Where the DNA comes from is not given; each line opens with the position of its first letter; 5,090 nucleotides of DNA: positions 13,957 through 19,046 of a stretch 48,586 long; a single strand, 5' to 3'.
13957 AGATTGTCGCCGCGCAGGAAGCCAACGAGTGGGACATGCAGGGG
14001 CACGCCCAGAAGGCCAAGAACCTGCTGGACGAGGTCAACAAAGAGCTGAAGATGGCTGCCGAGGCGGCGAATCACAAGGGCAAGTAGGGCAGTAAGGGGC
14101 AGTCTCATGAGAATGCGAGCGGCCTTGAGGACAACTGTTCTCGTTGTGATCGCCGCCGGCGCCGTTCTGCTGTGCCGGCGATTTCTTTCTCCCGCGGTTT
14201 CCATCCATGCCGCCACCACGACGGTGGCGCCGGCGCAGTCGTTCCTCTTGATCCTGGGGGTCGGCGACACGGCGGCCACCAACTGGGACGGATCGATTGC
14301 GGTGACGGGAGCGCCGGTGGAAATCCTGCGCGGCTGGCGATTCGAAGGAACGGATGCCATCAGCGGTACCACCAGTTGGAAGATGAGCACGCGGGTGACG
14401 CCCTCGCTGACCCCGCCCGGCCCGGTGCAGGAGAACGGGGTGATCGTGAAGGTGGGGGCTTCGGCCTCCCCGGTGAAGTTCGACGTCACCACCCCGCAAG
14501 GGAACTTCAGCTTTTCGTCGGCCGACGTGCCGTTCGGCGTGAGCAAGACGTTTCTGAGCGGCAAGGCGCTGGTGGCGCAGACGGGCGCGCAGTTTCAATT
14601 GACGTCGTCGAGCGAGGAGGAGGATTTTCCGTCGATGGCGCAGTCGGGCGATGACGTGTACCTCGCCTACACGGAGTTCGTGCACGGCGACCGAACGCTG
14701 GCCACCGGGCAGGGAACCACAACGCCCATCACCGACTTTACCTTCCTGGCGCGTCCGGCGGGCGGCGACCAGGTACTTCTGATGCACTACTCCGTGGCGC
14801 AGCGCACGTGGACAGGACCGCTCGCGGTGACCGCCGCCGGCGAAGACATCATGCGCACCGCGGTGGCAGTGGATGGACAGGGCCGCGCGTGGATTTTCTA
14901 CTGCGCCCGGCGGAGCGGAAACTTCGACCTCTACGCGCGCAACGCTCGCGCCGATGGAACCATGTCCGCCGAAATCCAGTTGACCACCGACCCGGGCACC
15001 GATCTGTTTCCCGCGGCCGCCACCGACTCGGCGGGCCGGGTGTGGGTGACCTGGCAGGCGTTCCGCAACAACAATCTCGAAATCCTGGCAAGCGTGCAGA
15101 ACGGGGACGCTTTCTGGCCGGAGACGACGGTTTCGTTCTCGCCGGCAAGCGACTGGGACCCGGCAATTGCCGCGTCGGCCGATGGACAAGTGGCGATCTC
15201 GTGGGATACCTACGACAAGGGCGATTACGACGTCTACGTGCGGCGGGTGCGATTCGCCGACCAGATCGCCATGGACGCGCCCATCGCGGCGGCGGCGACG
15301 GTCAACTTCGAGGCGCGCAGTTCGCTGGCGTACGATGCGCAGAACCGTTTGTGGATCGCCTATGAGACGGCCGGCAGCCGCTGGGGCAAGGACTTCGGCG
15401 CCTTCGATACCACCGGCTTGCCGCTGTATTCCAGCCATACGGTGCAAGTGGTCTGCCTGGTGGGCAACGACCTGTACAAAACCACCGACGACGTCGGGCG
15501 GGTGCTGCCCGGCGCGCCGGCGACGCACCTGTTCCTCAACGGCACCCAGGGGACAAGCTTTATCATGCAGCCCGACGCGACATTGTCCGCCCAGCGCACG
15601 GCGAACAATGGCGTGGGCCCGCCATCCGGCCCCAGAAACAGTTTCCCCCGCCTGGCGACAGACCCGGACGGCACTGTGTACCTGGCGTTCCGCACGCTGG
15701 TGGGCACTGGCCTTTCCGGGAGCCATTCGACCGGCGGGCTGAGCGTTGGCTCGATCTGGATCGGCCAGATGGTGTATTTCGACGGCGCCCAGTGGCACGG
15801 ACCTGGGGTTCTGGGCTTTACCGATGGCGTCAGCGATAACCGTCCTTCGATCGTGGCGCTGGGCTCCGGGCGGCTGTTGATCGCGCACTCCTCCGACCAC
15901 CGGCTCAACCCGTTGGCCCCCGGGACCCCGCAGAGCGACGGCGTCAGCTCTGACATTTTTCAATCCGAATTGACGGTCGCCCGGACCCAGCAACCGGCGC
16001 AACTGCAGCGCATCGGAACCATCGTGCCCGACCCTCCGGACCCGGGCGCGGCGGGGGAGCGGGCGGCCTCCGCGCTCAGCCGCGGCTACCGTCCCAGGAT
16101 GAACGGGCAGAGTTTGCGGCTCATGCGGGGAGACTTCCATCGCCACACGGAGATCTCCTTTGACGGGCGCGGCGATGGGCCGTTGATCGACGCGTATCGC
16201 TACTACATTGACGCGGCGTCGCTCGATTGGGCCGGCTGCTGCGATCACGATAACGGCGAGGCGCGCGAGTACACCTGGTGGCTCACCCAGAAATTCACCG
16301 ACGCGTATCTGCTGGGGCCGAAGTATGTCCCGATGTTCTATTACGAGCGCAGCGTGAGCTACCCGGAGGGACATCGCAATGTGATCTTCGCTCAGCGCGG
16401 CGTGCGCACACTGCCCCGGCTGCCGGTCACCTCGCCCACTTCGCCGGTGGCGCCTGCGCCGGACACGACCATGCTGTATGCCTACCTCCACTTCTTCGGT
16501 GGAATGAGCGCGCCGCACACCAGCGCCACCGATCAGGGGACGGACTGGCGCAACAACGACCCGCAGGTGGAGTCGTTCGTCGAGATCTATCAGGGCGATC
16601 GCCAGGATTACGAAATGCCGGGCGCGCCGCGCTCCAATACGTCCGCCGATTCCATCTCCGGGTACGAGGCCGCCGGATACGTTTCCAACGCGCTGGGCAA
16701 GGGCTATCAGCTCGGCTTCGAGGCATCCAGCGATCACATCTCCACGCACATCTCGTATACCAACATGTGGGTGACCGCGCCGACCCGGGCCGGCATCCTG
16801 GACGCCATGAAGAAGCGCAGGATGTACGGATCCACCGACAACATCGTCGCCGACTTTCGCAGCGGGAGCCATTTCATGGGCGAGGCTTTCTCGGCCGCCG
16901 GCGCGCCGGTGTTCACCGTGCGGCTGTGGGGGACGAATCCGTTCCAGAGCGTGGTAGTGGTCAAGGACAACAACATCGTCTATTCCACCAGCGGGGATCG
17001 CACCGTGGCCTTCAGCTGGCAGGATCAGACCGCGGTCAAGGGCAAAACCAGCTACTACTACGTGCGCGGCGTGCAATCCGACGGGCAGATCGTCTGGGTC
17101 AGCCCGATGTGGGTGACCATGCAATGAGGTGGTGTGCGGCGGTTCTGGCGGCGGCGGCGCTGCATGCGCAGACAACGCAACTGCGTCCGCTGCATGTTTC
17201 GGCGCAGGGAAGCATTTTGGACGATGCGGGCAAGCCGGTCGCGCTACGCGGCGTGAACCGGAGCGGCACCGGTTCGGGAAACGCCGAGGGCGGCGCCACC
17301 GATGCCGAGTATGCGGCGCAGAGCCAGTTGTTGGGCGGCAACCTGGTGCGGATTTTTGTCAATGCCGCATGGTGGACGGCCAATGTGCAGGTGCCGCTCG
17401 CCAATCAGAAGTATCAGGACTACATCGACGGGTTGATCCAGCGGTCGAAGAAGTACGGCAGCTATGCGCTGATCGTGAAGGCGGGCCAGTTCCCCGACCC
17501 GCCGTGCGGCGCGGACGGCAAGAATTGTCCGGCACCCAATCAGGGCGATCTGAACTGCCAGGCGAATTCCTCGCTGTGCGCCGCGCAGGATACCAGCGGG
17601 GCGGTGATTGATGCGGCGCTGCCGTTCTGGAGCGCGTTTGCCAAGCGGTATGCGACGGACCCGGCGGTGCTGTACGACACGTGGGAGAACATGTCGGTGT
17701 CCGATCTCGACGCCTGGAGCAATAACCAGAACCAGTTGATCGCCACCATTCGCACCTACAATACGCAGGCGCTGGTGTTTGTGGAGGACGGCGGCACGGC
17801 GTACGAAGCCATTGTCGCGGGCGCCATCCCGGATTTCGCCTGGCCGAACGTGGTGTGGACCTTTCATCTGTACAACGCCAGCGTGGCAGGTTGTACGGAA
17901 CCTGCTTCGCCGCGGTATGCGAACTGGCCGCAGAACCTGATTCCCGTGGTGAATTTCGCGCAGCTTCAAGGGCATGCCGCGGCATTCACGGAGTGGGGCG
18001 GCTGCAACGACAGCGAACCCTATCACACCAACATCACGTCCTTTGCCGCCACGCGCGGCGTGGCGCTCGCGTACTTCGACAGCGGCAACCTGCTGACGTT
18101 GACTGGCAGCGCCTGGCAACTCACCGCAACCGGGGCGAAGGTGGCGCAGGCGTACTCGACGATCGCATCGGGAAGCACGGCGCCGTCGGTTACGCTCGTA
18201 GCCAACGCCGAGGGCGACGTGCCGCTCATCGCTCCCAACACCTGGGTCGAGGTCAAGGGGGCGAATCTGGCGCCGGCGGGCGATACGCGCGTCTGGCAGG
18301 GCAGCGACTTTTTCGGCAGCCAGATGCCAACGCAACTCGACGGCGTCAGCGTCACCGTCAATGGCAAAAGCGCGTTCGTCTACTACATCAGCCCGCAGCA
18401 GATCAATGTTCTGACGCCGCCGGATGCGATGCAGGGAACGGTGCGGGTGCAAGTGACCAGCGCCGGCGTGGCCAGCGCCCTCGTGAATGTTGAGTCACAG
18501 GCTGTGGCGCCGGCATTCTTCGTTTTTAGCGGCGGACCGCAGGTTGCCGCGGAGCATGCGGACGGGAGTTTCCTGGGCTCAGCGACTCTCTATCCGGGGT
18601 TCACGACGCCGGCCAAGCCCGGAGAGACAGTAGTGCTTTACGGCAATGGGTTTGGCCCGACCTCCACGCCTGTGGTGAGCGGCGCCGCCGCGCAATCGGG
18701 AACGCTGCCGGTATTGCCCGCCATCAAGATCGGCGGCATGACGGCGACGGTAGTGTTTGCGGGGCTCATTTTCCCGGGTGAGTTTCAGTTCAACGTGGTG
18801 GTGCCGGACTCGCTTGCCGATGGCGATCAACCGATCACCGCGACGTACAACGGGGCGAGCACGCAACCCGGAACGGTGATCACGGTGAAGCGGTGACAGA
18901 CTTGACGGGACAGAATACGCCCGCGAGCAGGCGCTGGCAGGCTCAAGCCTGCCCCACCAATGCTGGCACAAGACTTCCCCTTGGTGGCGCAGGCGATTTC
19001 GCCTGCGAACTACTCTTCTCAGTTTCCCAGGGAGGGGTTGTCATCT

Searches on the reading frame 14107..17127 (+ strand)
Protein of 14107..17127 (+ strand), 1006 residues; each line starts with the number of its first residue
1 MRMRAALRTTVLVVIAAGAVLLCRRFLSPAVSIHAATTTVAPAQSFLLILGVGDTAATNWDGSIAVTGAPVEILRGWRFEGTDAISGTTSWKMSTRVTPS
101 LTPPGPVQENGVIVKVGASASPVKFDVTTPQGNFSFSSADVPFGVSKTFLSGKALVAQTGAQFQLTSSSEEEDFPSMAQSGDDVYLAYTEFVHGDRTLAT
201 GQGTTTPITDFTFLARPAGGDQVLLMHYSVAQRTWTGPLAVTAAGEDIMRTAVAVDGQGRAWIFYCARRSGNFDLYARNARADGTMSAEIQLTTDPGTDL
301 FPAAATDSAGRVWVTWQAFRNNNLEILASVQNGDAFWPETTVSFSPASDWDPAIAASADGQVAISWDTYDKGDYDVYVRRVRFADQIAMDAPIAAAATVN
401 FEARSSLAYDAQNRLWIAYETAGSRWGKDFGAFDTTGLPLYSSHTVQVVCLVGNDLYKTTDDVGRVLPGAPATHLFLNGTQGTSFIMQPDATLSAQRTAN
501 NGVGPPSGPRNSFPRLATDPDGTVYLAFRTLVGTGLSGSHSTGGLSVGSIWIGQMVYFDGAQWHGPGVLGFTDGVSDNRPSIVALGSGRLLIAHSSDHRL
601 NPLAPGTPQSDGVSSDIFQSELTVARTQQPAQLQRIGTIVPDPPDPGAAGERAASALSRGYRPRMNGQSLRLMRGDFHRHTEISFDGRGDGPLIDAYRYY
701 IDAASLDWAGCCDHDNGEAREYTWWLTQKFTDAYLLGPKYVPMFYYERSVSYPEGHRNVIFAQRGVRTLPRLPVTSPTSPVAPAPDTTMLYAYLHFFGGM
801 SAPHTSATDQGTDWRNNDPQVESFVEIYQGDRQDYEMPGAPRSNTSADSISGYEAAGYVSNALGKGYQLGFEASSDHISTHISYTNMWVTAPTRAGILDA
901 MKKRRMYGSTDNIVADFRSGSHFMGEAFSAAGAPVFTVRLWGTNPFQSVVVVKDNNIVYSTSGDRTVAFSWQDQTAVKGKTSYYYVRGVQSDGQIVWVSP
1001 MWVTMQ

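Call 83: search_protein_families(library=pfam, proteins=[window:14107-17127:+], max_evalue=0.001)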
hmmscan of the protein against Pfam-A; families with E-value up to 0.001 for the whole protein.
window:14107-17127:+ (1006 aa): 2 families
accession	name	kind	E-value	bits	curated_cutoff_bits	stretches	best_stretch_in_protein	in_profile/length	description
PF12228.14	DUF3604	-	6.3e-05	22.1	20.4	0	883-911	379-407/591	Protein of unknown function (DUF3604)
PF07494.17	Reg_prop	-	6.9e-05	23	20.4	0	405-418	8-21/24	Two component regulator propeller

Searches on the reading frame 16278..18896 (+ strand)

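Call 58: search_protein_families(library=pfam, proteins=[window:16278-18896:+], max_evalue=0.001)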
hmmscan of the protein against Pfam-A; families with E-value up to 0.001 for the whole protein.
window:16278-18896:+ (872 aa): 2 families
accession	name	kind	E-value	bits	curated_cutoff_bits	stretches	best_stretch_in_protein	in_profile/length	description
PF00150.24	Cellulase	-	4.6e-16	59.6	23.5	1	314-604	1-270/272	Cellulase (glycosyl hydrolase family 5)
PF01833.30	TIG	-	1.8e-06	28.2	20.9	1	674-731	22-73/84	IPT/TIG domain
